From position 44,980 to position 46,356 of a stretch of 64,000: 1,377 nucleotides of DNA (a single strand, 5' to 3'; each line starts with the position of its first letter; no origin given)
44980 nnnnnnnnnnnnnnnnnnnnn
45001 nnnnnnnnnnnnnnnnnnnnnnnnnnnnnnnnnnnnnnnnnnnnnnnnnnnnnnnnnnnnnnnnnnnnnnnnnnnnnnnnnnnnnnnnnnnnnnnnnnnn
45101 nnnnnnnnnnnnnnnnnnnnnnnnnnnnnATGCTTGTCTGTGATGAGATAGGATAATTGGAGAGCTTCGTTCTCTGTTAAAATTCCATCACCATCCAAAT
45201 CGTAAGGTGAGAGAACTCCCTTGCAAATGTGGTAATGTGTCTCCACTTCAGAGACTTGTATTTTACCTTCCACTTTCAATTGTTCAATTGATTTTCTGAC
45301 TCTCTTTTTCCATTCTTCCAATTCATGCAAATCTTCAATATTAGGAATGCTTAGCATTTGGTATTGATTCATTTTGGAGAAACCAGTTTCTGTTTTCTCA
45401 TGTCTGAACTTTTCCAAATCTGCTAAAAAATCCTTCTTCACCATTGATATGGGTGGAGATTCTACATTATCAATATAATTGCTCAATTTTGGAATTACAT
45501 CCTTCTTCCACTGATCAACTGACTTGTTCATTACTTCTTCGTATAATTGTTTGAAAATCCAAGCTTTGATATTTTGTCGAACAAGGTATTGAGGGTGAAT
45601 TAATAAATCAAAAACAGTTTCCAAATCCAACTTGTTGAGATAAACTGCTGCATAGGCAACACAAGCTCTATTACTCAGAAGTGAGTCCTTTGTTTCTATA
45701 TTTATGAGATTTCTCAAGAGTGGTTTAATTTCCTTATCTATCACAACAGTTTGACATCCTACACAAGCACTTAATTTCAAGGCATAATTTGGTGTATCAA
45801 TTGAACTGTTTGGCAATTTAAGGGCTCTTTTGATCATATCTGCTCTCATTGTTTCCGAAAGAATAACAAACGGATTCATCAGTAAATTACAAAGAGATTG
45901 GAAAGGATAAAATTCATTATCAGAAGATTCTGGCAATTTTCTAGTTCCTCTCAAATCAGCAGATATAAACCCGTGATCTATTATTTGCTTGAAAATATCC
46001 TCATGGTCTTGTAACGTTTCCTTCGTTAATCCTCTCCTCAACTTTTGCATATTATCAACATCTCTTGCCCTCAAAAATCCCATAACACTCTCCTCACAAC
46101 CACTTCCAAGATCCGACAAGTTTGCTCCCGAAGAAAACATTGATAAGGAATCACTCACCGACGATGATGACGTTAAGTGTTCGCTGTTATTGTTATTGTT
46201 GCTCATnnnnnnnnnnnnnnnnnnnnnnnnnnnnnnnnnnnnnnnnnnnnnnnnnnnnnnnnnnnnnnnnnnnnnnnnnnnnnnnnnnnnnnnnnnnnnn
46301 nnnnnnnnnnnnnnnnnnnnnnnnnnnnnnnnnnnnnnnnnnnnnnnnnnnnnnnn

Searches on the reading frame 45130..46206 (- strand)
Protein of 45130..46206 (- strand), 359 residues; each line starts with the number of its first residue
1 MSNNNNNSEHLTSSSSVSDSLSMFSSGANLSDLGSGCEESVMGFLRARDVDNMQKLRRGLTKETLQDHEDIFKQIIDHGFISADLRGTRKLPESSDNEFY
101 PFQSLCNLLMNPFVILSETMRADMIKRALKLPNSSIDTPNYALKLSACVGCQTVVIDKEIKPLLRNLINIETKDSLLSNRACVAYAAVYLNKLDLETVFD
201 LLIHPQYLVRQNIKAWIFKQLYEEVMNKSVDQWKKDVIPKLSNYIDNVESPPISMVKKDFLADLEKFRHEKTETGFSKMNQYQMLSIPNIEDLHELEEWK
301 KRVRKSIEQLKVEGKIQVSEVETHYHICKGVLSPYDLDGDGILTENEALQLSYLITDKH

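Call 65: list_cluster_members(proteins=[window:45130-46206:-, window:47920-48558:+, window:51179-52537:-, window:28712-30166:+, window:32452-33492:+, window:21599-22525:-, window:14947-16452:-, window:6060-7076:+, window:61274-61951:-, window:37915-39210:+])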
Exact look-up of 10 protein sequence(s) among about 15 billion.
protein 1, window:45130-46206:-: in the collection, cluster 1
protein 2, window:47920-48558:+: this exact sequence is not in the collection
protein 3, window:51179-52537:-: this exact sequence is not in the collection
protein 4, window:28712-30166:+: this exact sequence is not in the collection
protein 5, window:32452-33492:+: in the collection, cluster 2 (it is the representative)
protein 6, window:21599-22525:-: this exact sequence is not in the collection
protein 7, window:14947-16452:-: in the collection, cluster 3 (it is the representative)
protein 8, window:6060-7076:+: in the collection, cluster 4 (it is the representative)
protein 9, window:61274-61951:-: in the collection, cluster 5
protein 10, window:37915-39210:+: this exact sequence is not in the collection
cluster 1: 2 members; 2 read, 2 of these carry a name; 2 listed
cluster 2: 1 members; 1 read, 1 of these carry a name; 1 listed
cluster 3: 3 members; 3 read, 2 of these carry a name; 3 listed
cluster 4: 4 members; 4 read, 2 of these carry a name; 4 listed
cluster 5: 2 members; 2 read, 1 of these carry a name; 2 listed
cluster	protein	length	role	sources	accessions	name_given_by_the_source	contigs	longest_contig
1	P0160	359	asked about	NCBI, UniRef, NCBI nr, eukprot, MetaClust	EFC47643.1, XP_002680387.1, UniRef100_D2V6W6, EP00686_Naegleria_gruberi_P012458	predicted protein [Naegleria gruberi] | Predicted protein n=1 Tax=Naegleria gruberi TaxID=5762 RepID=D2V6W6_NAEGR | uncharacterized protein NAEGRDRAFT_64581 [Naegleria gruberi]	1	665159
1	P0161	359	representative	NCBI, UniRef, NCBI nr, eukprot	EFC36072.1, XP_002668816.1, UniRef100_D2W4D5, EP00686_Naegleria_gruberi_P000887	predicted protein [Naegleria gruberi] | Predicted protein n=1 Tax=Naegleria gruberi TaxID=5762 RepID=D2W4D5_NAEGR | uncharacterized protein NAEGRDRAFT_76267 [Naegleria gruberi]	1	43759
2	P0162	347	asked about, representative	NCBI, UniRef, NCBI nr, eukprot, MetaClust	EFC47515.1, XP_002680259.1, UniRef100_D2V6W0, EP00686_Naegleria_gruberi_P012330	ADP-ribosylation/crystallin [Naegleria gruberi] | ADP-ribosylhydrolase ARH3 n=1 Tax=Naegleria gruberi TaxID=5762 RepID=D2V6W0_NAEGR | XP_002680259.1 ADP-ribosylation/crystallin [Naegleria gruberi strain NEG-M]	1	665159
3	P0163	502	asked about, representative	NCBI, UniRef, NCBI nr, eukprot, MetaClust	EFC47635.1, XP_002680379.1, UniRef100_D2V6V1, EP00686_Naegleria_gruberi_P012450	RCC1 domain-containing protein [Naegleria gruberi] | RCC1 domain-containing protein n=1 Tax=Naegleria gruberi TaxID=5762 RepID=D2V6V1_NAEGR | XP_002680379.1 RCC1 domain-containing protein [Naegleria gruberi strain NEG-M]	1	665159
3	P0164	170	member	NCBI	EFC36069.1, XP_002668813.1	predicted protein, partial [Naegleria gruberi]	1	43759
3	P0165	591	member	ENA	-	-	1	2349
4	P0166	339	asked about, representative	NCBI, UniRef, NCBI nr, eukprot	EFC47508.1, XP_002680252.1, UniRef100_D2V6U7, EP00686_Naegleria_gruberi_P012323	predicted protein [Naegleria gruberi] | Predicted protein n=1 Tax=Naegleria gruberi TaxID=5762 RepID=D2V6U7_NAEGR | uncharacterized protein NAEGRDRAFT_47131 [Naegleria gruberi]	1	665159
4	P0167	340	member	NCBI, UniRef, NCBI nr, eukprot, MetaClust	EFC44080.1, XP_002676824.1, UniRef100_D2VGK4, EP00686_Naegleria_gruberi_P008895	hypothetical protein NAEGRDRAFT_58148 [Naegleria gruberi] | Uncharacterized protein n=1 Tax=Naegleria gruberi TaxID=5762 RepID=D2VGK4_NAEGR | uncharacterized protein NAEGRDRAFT_58148 [Naegleria gruberi]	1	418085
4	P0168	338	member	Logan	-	-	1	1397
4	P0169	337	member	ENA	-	-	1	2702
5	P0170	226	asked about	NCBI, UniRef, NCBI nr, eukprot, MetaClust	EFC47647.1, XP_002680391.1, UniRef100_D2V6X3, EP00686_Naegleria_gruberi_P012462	predicted protein [Naegleria gruberi] | Predicted protein n=1 Tax=Naegleria gruberi TaxID=5762 RepID=D2V6X3_NAEGR | uncharacterized protein NAEGRDRAFT_47148 [Naegleria gruberi]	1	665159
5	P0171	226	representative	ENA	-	-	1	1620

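Call 66: find_encoding_contigs(protein=P0161, flank=10000, max_places=4)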
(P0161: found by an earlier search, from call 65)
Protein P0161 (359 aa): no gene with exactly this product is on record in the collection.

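Call 68: find_encoding_contigs(protein=P0171, flank=5000, max_places=4)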
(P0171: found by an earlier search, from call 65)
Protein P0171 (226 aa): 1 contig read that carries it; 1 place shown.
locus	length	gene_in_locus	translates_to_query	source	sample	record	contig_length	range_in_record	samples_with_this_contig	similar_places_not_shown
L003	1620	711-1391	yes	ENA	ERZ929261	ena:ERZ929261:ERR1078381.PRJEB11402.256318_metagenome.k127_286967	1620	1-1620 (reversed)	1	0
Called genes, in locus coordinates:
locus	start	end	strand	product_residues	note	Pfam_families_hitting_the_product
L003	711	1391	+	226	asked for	PF02042:RWP-RK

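Call 69: find_encoding_contigs(protein=P0165, flank=5000, max_places=3)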
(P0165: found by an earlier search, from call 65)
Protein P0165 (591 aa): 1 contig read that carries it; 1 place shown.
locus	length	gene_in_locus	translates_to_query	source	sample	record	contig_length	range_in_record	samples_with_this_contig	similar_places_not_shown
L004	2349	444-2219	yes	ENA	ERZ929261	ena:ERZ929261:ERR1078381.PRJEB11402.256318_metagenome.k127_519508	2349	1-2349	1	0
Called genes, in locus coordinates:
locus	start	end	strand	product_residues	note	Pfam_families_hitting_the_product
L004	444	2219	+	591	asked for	PF25384:Alsin_RLD (faint), PF25390:WD40_RLD, PF13540:RCC1_2, PF00415:RCC1, PF13540:RCC1_2 (weak)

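Call 70: find_encoding_contigs(protein=P0169, flank=5000, max_places=3)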
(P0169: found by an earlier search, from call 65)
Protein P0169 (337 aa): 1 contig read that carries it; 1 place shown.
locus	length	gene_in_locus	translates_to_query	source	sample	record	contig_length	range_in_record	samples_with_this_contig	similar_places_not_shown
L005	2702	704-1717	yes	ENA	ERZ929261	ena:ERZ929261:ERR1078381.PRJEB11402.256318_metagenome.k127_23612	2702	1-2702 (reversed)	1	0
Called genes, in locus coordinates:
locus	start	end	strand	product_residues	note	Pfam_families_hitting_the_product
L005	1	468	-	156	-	?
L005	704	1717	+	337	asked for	-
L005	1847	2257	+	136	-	PF04916:Phospholip_B (weak)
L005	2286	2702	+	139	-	?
